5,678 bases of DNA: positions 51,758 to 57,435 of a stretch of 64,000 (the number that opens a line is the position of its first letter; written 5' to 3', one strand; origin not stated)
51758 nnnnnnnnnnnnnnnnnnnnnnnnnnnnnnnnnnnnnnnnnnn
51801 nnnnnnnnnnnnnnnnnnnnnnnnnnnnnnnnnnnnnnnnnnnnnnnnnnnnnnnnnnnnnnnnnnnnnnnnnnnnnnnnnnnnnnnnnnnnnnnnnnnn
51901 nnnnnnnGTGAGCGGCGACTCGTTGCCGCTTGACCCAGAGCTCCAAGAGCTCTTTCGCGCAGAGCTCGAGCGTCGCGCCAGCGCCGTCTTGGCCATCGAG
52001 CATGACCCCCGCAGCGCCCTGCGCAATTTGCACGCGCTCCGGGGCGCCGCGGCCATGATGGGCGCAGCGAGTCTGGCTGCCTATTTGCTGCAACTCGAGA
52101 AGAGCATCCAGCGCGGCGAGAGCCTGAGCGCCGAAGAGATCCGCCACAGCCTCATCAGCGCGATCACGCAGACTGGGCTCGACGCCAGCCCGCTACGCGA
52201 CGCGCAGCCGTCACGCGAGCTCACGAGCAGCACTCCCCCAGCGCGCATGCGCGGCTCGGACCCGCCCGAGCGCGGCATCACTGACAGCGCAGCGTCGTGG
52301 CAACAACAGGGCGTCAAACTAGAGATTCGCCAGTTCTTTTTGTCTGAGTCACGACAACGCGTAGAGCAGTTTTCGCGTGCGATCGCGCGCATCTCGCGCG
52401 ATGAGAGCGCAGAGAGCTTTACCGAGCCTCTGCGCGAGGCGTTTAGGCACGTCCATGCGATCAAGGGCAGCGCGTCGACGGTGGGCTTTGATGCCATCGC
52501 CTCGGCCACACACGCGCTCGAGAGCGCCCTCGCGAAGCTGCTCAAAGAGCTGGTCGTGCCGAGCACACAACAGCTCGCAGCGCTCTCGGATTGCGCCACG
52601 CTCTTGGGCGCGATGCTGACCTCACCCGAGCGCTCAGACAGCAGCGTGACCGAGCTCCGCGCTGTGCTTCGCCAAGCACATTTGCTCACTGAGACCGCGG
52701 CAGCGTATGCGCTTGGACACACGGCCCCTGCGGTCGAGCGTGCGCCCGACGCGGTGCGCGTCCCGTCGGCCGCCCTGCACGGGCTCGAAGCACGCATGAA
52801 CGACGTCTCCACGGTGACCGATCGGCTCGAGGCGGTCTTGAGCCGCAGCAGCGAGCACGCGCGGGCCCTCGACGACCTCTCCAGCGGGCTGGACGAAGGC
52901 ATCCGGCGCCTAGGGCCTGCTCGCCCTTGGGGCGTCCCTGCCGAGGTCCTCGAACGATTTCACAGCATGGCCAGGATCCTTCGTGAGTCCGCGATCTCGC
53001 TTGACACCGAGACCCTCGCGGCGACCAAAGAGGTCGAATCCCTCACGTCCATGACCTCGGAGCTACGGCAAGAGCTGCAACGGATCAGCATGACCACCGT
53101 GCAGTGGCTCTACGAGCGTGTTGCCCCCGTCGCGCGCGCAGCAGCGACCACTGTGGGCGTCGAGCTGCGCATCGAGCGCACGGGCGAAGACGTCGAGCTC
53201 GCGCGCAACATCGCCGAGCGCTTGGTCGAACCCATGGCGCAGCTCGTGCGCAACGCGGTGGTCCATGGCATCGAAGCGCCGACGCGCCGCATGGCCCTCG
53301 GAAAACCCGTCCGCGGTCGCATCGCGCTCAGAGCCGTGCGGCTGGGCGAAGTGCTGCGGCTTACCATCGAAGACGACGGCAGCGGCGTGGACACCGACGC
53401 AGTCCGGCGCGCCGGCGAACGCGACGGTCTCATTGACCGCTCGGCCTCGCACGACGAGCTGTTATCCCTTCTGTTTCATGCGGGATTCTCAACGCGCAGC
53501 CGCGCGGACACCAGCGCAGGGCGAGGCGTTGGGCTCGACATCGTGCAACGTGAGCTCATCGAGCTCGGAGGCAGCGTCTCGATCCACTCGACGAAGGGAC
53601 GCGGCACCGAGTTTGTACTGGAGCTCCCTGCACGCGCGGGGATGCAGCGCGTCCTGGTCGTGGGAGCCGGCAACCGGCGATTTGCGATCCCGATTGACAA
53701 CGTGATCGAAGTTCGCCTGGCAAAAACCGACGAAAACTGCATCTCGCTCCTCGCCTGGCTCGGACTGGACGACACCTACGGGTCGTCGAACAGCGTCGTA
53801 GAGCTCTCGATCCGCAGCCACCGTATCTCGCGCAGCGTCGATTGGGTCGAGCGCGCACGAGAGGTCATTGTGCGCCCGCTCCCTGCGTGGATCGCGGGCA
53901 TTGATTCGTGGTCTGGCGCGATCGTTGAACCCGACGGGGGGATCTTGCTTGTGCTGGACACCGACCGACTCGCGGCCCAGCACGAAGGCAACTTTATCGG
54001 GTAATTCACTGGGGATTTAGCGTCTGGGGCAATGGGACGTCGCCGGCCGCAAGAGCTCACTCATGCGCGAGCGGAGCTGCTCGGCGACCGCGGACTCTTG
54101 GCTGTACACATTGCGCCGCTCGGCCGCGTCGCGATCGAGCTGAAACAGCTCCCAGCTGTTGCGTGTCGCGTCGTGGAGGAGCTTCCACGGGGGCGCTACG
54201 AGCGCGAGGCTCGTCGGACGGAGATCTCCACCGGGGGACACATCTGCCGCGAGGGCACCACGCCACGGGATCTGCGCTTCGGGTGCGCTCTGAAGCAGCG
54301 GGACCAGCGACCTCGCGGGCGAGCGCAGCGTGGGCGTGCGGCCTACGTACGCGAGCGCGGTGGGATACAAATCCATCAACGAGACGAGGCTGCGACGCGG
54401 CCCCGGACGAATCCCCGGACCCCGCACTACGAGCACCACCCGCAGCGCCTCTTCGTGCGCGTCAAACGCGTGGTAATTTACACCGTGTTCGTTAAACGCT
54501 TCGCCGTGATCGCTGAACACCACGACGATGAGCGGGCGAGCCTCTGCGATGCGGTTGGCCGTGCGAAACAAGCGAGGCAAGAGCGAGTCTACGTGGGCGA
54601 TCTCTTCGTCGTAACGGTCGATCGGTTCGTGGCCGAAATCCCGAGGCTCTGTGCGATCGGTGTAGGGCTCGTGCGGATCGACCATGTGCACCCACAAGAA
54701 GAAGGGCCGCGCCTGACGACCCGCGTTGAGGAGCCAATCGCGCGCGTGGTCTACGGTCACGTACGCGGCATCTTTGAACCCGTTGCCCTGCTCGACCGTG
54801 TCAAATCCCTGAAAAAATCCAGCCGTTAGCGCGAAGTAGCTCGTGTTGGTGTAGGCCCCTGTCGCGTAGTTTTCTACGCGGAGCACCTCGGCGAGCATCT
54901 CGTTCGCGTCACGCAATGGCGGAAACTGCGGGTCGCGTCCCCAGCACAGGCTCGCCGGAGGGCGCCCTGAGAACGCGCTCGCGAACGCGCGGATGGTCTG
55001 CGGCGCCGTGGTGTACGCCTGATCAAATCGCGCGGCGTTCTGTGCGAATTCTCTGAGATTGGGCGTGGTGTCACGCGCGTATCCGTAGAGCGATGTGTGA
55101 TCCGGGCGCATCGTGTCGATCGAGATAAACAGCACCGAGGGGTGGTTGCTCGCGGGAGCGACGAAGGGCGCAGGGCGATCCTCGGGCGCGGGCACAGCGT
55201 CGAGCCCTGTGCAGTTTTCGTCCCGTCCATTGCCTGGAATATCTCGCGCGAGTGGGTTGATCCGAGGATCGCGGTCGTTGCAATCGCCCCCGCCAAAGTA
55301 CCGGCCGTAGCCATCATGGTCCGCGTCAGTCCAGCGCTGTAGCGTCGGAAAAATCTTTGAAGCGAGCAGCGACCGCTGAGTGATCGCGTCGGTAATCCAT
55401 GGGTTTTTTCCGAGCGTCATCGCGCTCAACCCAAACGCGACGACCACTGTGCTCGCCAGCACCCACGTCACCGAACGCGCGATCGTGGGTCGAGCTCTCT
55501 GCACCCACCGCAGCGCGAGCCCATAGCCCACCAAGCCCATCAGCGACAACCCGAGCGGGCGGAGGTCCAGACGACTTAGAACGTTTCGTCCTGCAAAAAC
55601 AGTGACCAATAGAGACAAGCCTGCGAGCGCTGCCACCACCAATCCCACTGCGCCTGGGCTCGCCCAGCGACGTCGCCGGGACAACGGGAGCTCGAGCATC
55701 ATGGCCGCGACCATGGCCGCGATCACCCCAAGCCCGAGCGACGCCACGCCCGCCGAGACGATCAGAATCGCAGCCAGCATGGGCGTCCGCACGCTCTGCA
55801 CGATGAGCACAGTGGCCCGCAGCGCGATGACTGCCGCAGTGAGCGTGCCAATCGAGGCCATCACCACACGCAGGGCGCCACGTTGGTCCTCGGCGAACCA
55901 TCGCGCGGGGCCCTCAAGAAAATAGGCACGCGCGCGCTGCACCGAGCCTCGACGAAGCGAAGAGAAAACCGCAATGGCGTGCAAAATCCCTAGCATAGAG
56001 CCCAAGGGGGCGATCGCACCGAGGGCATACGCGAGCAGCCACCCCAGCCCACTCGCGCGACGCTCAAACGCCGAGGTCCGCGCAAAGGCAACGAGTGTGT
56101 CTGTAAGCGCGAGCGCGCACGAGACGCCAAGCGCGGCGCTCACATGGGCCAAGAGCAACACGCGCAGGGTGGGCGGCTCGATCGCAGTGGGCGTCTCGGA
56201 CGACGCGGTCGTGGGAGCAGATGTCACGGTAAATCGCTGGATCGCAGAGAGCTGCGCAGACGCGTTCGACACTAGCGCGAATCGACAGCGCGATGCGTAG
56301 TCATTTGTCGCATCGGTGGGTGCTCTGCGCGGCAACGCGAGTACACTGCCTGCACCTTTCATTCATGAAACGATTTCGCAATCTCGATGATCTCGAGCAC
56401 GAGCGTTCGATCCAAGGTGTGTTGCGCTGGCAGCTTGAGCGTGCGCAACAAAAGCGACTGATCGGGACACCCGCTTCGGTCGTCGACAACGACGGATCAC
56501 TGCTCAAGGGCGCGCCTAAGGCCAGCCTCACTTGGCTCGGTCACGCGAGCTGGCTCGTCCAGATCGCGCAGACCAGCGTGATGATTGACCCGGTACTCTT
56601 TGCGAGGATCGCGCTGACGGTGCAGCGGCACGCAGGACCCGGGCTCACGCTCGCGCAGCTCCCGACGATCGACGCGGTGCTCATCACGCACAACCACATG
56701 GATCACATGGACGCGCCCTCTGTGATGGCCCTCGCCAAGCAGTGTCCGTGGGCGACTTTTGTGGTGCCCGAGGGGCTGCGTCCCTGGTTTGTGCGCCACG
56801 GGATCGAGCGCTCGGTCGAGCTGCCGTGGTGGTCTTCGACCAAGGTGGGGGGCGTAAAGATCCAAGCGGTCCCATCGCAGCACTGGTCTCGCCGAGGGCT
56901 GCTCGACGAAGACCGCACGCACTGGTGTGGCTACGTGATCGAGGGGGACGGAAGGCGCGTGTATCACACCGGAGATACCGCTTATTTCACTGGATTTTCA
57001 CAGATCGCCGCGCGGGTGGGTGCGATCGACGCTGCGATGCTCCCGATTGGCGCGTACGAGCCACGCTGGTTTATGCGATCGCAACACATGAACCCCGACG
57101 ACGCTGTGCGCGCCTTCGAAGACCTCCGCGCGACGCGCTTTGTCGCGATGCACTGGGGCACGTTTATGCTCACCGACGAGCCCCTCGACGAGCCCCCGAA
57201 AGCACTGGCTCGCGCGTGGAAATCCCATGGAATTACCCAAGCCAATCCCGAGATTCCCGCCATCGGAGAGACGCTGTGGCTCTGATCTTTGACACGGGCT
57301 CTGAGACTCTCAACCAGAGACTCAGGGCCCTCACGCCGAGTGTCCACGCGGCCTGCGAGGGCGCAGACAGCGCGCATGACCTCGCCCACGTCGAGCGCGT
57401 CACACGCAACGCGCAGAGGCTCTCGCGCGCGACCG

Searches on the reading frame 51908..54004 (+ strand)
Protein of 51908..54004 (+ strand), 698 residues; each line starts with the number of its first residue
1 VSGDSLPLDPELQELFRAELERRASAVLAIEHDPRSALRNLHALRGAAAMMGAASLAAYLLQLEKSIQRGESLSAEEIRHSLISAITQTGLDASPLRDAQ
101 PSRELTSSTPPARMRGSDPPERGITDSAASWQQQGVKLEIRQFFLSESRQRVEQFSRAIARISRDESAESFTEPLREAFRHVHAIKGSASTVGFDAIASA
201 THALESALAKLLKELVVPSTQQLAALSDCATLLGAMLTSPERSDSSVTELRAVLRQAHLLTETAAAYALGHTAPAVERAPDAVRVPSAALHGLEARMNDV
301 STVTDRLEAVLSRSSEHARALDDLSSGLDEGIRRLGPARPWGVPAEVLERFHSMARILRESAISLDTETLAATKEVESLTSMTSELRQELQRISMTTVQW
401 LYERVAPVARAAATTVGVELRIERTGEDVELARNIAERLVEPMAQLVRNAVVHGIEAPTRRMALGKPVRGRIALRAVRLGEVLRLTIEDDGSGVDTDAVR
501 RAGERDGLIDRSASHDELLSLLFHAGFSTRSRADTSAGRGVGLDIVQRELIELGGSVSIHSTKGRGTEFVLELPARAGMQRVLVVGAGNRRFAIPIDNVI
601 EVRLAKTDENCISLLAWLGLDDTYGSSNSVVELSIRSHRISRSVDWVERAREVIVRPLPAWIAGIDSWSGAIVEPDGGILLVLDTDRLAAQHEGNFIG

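Call 59: search_protein_families(library=pfam, proteins=[window:51908-54004:+], max_evalue=0.001)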
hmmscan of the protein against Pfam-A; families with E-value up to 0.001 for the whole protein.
window:51908-54004:+ (698 aa): 3 families
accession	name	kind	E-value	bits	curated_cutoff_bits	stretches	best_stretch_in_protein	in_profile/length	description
PF02518.31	HATPase_c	-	2.6e-18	66.9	26.4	1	443-576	6-110/111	Histidine kinase-, DNA gyrase B-, and HSP90-like ATPase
PF01627.28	Hpt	-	1.7e-17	63.8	24.6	2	139-227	1-75/84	Hpt domain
PF01584.24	CheW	-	2.1e-05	24.6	23.5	0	611-690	51-135/138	CheW-like domain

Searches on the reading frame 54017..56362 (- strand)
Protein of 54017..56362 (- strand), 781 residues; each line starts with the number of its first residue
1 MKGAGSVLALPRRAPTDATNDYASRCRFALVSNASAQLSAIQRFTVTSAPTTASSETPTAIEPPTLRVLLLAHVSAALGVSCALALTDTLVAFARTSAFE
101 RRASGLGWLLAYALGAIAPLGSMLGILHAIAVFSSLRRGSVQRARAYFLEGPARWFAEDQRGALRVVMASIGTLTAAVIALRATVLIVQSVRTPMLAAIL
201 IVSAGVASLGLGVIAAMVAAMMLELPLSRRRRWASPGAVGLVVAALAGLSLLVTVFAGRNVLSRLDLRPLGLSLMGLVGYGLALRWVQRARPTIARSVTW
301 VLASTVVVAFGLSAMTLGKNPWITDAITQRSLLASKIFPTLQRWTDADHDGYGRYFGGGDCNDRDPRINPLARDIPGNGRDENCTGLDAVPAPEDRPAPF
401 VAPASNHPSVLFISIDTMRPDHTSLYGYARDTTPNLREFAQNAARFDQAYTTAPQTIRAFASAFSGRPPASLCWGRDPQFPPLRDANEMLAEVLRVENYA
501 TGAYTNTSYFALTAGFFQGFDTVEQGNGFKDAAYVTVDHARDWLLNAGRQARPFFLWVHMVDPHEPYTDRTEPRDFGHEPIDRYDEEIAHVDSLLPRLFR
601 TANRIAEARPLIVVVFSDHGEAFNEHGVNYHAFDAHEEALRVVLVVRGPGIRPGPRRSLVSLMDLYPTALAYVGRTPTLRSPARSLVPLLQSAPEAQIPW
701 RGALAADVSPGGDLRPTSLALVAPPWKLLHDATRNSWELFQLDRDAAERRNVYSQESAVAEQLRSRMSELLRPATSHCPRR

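Call 59: search_protein_families(library=pfam, proteins=[window:54017-56362:-], max_evalue=0.001)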
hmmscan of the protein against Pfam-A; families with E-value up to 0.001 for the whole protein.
window:54017-56362:- (781 aa): 4 families
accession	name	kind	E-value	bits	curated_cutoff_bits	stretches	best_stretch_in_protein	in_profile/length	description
PF00884.28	Sulfatase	-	3.3e-40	138.7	25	1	408-674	1-300/301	Sulfatase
PF11617.13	Cu-binding_MopE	-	1.8e-06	28.5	27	1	360-386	1-26/30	Putative metal-binding motif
PF16347.10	SGSH_C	-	3.8e-06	27.6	29.3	1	635-770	11-151/154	N-sulphoglucosamine sulphohydrolase, C-terminal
PF01663.27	Phosphodiest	-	0.00034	20.8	23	0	410-471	1-59/342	Type I phosphodiesterase / nucleotide pyrophosphatase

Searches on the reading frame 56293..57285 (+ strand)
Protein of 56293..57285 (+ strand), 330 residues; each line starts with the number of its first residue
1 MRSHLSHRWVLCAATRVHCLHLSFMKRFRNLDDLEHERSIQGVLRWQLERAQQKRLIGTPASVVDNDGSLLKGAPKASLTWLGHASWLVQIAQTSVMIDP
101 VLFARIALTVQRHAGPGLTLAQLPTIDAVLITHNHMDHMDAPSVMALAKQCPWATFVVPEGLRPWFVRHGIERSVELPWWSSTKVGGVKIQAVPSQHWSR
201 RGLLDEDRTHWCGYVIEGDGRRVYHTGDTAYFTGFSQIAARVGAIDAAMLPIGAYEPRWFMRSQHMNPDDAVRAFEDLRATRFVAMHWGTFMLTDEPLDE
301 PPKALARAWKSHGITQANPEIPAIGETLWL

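Call 61: search_protein_families(library=pfam, proteins=[window:56293-57285:+], max_evalue=0.01)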
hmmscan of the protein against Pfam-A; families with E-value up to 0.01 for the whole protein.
window:56293-57285:+ (330 aa): 3 families
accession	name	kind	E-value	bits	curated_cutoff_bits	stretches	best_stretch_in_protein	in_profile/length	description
PF12706.13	Lactamase_B_2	-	7.8e-47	159.9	27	1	95-288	2-200/200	Beta-lactamase superfamily domain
PF13483.12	Lactamase_B_3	-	3.2e-24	86.2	24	1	79-287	2-160/160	Beta-lactamase superfamily domain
PF00753.33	Lactamase_B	-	7.3e-10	39.6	22.7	1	80-232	2-153/196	Metallo-beta-lactamase superfamily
